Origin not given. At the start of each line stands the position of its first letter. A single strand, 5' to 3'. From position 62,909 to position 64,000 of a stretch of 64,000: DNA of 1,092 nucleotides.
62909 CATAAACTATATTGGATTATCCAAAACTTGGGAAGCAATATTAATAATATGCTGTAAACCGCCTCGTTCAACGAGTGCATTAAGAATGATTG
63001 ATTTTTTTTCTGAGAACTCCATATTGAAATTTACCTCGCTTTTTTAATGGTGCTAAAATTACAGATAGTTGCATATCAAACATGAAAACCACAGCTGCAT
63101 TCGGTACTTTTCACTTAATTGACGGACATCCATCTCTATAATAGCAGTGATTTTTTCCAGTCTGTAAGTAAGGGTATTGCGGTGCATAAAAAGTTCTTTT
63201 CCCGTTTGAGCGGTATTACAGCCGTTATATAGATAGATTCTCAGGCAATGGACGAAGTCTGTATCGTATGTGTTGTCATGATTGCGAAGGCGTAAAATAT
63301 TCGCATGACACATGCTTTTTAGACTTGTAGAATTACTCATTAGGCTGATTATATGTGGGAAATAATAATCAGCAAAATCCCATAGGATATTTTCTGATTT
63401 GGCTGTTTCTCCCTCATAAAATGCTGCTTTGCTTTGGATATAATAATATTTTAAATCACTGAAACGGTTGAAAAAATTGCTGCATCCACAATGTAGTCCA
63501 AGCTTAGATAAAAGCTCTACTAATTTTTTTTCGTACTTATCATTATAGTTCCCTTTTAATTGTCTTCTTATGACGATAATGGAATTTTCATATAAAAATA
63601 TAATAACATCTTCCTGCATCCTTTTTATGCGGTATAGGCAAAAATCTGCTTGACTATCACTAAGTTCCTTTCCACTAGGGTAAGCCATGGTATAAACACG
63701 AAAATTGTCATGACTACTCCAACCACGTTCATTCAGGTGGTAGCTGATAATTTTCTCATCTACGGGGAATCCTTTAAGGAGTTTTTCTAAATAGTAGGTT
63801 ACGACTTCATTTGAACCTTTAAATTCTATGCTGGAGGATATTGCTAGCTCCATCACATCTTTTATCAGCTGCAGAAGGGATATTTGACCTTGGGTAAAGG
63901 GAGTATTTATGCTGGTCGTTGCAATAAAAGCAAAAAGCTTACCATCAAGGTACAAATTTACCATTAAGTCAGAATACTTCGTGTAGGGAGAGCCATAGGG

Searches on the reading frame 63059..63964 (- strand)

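Call 31: search_protein_families(library=pfam, proteins=[window:63059-63964:-], max_evalue=0.00001)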
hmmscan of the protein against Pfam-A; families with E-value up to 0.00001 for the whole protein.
window:63059-63964:- (301 aa): 1 family
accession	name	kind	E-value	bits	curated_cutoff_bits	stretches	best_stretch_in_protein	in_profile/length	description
PF13556.12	HTH_30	-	1.1e-14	54.3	27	1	238-291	2-55/59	PucR C-terminal helix-turn-helix domain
